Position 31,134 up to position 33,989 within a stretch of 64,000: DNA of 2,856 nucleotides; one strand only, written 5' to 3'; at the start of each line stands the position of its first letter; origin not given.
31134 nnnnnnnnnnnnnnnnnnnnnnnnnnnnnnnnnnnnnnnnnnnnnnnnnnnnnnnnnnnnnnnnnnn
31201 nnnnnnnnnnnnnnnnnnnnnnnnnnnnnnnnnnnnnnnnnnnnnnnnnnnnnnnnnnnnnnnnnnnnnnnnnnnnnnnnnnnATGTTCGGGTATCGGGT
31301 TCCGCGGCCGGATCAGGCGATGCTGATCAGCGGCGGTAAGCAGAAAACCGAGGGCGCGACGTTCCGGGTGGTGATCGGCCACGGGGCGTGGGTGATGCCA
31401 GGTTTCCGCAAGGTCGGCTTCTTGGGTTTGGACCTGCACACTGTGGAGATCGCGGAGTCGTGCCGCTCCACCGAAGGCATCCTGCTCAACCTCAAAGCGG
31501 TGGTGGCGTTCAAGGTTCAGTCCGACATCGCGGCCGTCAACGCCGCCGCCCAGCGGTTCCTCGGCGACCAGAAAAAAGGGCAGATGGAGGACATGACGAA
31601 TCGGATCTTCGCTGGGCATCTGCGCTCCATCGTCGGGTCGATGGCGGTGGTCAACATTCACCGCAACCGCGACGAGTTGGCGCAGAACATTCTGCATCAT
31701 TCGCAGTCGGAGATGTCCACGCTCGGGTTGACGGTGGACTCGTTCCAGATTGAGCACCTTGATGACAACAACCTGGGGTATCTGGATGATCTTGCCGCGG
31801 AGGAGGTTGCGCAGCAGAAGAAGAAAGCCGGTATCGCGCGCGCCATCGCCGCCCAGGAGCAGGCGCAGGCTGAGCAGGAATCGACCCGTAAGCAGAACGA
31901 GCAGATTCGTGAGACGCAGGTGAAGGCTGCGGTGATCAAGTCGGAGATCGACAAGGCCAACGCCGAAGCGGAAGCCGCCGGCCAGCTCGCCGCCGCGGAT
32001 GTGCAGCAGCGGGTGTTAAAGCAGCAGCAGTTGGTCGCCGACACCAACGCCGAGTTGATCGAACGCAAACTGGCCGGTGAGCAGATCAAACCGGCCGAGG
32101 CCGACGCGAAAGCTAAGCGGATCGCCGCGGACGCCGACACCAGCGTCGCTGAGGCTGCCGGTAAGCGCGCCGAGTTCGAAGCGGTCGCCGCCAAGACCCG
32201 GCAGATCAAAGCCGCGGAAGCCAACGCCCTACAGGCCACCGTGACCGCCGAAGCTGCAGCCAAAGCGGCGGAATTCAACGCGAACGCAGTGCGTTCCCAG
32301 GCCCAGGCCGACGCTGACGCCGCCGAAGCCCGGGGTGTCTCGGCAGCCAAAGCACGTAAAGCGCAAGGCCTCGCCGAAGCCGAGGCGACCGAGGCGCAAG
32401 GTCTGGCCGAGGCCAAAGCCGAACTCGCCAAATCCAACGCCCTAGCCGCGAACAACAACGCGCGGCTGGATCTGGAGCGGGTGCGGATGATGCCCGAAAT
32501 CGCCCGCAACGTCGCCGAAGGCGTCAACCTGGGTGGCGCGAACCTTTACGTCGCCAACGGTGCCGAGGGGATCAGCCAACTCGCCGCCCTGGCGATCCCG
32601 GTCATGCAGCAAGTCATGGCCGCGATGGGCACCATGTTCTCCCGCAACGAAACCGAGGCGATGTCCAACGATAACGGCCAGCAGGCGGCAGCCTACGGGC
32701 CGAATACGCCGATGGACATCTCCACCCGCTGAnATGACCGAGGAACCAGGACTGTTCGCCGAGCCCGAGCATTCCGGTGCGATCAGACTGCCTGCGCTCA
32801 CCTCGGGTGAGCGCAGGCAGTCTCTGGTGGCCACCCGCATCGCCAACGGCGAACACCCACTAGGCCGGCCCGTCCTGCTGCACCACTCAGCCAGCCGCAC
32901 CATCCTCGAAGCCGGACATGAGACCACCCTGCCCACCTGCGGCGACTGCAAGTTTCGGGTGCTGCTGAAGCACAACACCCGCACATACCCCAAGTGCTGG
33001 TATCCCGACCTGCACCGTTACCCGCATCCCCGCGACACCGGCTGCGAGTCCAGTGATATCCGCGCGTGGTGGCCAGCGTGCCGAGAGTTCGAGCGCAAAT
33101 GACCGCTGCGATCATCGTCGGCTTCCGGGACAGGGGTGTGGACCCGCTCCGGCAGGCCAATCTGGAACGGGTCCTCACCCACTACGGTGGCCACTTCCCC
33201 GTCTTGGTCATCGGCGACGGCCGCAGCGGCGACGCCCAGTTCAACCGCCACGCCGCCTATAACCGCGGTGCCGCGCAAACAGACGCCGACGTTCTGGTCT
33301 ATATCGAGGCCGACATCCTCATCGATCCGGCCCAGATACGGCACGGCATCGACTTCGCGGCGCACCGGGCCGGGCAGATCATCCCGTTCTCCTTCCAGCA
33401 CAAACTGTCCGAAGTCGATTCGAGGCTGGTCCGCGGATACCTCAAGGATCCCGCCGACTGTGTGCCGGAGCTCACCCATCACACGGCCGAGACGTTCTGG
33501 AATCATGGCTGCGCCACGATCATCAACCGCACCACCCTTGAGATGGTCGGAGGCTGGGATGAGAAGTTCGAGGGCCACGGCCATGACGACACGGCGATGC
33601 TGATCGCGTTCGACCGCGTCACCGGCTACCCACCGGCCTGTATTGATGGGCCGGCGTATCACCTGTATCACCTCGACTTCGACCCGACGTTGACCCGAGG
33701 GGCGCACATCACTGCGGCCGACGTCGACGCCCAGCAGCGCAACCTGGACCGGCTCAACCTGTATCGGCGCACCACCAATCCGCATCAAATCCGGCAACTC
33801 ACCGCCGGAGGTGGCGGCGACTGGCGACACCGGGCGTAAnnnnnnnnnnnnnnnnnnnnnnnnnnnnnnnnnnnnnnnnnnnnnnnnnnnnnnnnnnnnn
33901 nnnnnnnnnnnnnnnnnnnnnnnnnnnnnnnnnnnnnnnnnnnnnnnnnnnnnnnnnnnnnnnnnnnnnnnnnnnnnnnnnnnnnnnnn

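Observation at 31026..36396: Flotillin plus sugar-tailoring operon (GT, NAD epimerase/dehydratase, TylF-like O-methyltransferase, GT)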

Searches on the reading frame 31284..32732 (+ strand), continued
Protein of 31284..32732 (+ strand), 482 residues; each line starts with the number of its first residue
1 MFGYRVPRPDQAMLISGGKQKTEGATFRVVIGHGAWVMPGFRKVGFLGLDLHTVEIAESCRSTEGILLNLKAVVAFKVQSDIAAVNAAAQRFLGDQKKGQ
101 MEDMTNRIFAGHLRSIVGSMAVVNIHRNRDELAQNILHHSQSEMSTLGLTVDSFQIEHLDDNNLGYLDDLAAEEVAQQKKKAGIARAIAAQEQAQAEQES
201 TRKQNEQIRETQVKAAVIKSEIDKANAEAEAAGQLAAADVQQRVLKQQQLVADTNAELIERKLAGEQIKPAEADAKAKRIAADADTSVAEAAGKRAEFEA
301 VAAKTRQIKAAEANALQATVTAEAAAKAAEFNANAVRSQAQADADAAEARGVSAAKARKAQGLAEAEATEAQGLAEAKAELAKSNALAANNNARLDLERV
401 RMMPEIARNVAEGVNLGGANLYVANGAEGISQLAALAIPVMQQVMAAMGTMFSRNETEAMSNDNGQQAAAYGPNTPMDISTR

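Call 106: find_related_loci(query=window:31284-32732:+, collection=metagenome_contigs, flank=10000)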
Query window:31284-32732:+ (482 aa) in metagenome_contigs; peptide patterns used: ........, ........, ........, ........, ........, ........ (x = any residue, [..] = any of these).
184 stretches matched a pattern; 9 encode a relative of the query (tblastn E <= 1e-3); 9 distinct loci.
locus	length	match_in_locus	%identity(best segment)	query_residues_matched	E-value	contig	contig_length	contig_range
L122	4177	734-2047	63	1-449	2e-154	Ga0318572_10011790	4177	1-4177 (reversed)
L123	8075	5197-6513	63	1-450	1e-147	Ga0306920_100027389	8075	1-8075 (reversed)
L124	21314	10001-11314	63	1-449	5e-147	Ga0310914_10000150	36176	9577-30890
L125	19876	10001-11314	63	1-449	5e-147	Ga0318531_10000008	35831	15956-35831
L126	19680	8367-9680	63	1-449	5e-147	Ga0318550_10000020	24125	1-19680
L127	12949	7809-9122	63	1-449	8e-147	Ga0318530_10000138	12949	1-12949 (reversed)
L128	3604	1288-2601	63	1-449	4e-152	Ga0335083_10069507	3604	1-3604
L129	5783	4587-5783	65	1-410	4e-138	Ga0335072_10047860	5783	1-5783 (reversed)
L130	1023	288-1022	71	1-245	7e-122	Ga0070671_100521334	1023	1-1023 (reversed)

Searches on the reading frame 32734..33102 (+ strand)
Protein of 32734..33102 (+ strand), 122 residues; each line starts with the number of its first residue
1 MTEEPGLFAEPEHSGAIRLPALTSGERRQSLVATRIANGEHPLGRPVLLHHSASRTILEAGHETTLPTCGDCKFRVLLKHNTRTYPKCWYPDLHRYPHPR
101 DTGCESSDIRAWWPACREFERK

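Call 57: search_protein_families(library=padloc, proteins=[window:32734-33102:+], max_evalue=0.01)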
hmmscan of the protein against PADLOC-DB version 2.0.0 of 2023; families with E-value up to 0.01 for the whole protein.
window:32734-33102:+ (122 aa): 0 families

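Call 58: search_protein_families(library=pfam, proteins=[window:32734-33102:+], max_evalue=0.01)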
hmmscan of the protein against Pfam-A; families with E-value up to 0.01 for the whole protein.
window:32734-33102:+ (122 aa): 0 families

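Call 86: find_homologous_proteins(query=window:32734-33102:+, max_evalue=0.001)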
Query window:32734-33102:+ (122 aa): 43 proteins with E <= 0.001 among 45 candidates.
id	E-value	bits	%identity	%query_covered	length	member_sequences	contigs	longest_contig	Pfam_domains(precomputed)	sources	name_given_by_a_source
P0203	4.5e-81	287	100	100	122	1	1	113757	-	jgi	jgi:hypothetical protein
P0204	1.4e-50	188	69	98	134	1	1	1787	-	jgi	jgi:hypothetical protein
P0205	1.5e-42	162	63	96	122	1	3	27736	-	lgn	-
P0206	2.0e-41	159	67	83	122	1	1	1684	-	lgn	-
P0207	7.1e-41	157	60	98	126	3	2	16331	-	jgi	jgi:hypothetical protein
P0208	1.2e-39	153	61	100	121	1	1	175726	-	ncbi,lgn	-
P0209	4.9e-39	151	63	98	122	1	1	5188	-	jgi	jgi:hypothetical protein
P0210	8.0e-38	147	55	99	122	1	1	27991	-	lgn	-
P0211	9.5e-38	147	57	98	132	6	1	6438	-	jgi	jgi:hypothetical protein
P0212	1.4e-37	146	65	83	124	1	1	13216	-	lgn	-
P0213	1.4e-37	146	61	93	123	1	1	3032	-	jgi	-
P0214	3.4e-37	145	58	98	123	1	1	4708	-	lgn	-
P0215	8.4e-37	144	58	98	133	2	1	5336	-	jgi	jgi:hypothetical protein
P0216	1.3e-36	143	58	98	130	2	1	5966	-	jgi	jgi:hypothetical protein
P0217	3.0e-36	142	55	98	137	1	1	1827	-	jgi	jgi:hypothetical protein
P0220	1.5e-34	137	57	100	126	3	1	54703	-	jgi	jgi:hypothetical protein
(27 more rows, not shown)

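Call 88: find_encoding_contigs(protein=P0205, flank=10000, max_places=2)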
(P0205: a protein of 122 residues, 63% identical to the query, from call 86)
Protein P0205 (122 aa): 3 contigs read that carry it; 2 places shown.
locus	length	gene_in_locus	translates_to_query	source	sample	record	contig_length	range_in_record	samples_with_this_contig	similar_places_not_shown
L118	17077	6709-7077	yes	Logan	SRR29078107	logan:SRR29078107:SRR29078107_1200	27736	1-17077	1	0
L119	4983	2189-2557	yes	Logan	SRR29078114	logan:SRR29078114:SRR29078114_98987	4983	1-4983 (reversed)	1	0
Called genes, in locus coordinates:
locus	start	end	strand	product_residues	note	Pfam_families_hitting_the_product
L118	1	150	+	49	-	?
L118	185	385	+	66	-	-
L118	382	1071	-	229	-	-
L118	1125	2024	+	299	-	PF09588:YqaJ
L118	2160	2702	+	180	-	PF07463:NUMOD4, PF13392:HNH_3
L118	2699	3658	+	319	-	-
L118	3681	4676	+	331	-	-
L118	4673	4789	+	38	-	-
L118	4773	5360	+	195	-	-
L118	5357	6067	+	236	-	PF05063:MT-A70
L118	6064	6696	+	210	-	-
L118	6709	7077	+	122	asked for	-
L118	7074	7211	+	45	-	-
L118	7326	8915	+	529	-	PF00004:AAA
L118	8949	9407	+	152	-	-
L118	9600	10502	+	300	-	-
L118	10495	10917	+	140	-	-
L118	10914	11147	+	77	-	-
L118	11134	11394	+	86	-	-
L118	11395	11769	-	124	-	PF07463:NUMOD4, PF13392:HNH_3 (faint)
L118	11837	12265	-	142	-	PF01844:HNH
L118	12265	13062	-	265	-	-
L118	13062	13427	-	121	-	PF01844:HNH (faint)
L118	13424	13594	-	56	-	-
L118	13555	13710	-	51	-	-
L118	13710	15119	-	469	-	-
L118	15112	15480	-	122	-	-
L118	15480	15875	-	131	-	-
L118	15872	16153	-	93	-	-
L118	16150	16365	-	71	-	-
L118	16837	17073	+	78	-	-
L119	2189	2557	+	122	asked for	-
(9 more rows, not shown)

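Call 89: find_encoding_contigs(protein=P0220, flank=10000, max_places=2)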
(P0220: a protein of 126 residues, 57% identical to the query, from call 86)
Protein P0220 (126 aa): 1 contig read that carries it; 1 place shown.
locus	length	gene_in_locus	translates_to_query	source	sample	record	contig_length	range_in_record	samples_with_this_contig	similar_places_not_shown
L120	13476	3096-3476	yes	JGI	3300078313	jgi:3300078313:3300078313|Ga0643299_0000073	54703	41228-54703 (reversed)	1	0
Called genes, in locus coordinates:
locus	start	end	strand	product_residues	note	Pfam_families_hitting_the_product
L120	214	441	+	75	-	-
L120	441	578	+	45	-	-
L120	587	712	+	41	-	-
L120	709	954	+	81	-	-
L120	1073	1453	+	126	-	-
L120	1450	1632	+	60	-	-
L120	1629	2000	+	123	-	-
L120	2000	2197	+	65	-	-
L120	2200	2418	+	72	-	-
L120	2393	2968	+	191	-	-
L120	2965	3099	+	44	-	-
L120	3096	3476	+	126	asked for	-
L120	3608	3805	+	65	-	-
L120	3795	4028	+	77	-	-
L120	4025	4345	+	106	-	-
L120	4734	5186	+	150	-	PF26817:Mycophage_Gp41 (faint)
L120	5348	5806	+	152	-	-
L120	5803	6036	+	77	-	-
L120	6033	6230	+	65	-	PF23359:Lsr2_DNA-bd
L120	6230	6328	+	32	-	-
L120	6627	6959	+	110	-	PF11611:DUF4352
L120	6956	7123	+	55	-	-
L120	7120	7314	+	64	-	-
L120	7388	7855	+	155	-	-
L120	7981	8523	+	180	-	-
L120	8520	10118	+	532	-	-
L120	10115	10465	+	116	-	-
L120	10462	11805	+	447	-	PF04860:Phage_portal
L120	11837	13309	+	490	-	PF04586:Peptidase_S78, PF20223:DUF6582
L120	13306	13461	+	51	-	-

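Call 92: predict_structure(alignment_id=A2)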
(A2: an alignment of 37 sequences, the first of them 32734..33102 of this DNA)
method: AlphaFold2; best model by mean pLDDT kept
length: 122 residues; sequences in the alignment: 37
mean_pLDDT: 77.9   pTM: 0.61
mean pLDDT of the five models: 77.9, 75.3, 74.8, 73.7, 71.2
residues with pLDDT >= 90: 7; 70-90: 88; 50-70: 25; < 50: 2
segments of 3 or more residues with pLDDT < 50: none
pLDDT, mean of each block of 10 residues (from residue 1): 60 67 82 87 84 83 75 85 81 77 64 86 86
secondary structure, 60 per line:
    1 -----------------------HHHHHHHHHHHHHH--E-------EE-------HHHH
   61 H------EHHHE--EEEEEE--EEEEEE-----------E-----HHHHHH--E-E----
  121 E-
elements in order: H24-37 H57-61 E75-80 E83-88 H106-111

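Call 96: fold_search(model_id=the predicted structure, library=pdb)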
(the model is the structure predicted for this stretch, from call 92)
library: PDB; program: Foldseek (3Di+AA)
matches with E <= 10: 16; with E <= 0.001: 0
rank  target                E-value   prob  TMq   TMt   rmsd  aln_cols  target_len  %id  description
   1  7ur7                  4.2e+00  0.03  0.14  0.24  11.0        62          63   16  17_bp_sh3, a small beta-barrel de novo designed protein (released 2023-03-22)
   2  6z1p_AG               6.1e+00  0.09  0.15  0.45   4.6        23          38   22  Structure of the mitochondrial ribosome from Tetrahymena thermophila (released 2020-06-24)
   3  6zxk_D                6.4e+00  0.05  0.18  0.06   5.7        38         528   16  Fully-loaded anthrax lethal toxin in its heptameric pre-pore state and PA7LF(2+1B) arrangement (released 2020-09-02)
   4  9clr_B                6.8e+00  0.02  0.17  0.10  13.8        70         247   17  Hydroxynitrile Lyase from Hevea brasiliensis with Seventy-one Mutations (released 2024-12-18)
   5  6nsh_R9               7.8e+00  0.06  0.15  0.42   2.2        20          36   25  Modified ASL proline bound to Thermus thermophilus 70S (near-cognate) (released 2020-10-14)
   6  4nch_A                7.8e+00  0.03  0.20  0.10  12.4        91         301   12  Crystal Structure of Pyrococcus furiosis Rad50 L802W mutation (released 2014-03-05)
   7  2jv4_MODEL_1_A        7.8e+00  0.02  0.19  0.30   6.6        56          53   11  Structure Characterisation of PINA WW Domain and Comparison with other Group IV WW Domains, PIN1 and ESS1 (released 2007-10-16)
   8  5ool_4                8.2e+00  0.06  0.15  0.42   4.6        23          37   35  Structure of a native assembly intermediate of the human mitochondrial ribosome with unfolded interfacial rRNA (released 2017-09-13)
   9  8rd8_ep               8.8e+00  0.08  0.15  0.45   4.5        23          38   17  Cryo-EM structure of P. urativorans 70S ribosome in complex with hibernation factors Balon and RaiA (structure 1). (released 2024-02-21)
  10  1f2u_D                9.3e+00  0.06  0.20  0.17   5.1        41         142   12  Crystal Structure of RAD50 ABC-ATPase (released 2000-08-02)
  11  4eob_C                9.3e+00  0.01  0.16  0.14   7.6        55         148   11  Structure of the type VI peptidoglycan amidase effector Tse1 from Pseudomonas aeruginosa (released 2012-05-30)
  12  1xe8_C                9.3e+00  0.01  0.13  0.09  13.4        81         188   10  Crystal structure of the YML079w protein from Saccharomyces cerevisiae reveals a new sequence family of the jelly roll (released 2005-01-11)
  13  4dzi_C                9.3e+00  0.01  0.12  0.04  14.8        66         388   12  Crystal structure of amidohydrolase map2389c (target EFI-500390) from Mycobacterium avium subsp. paratuberculosis K-10 (released 2012-03-21)
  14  3qku_A                9.9e+00  0.05  0.19  0.08   5.2        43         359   12  Mre11 Rad50 binding domain in complex with Rad50 and AMP-PNP (released 2011-03-30)
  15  2gzb_A                9.9e+00  0.02  0.16  0.13   9.6        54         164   15  Bauhinia bauhinioides cruzipain inhibitor (BbCI) (released 2007-07-17)
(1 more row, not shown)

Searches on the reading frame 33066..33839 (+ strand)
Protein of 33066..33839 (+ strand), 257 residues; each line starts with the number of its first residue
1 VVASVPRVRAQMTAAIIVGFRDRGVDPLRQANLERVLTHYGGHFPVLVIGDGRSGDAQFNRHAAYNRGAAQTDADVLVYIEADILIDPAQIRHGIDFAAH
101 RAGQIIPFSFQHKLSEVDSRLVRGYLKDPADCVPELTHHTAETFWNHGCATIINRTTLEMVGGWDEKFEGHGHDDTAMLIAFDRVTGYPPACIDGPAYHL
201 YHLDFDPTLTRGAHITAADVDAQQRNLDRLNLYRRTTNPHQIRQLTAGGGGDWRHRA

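Call 4: search_protein_families(library=pfam, proteins=[window:33066-33839:+], max_evalue=0.01)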
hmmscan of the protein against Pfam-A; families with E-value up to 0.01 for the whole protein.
window:33066-33839:+ (257 aa): 3 families
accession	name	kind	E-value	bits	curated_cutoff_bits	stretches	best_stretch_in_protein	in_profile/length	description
PF10111.15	Glyco_tranf_2_2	-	3.1e-09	37.2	27.3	1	56-180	64-197/276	Glycosyltransferase like family 2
PF02709.20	Glyco_transf_7C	-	0.0021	18.1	23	1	148-179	21-52/78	N-terminal domain of galactosyltransferase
PF00535.33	Glycos_transf_2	-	0.0024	18.2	23.3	1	61-125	66-131/168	Glycosyl transferase family 2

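Call 9: search_protein_families(library=phrogs, proteins=[window:33066-33839:+], max_evalue=0.01)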
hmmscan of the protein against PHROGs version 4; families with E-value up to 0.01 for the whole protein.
window:33066-33839:+ (257 aa): 2 families
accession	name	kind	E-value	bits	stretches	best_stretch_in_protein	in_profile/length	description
phrog_1721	-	moron, auxiliary metabolic gene and host takeover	7.1e-66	223.2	1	12-248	2-231/232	galactosyl transferase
phrog_15655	-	unknown function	0.00098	19.6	1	54-202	78-227/276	-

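Call 35: search_protein_families(library=ncbifam, proteins=[window:33066-33839:+], max_evalue=0.001)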
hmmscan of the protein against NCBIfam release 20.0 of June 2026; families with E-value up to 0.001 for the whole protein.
window:33066-33839:+ (257 aa): 0 families

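Call 57: search_protein_families(library=padloc, proteins=[window:33099-33839:+], max_evalue=0.01)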
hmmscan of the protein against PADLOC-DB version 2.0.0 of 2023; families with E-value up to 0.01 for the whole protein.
window:33099-33839:+ (246 aa): 0 families
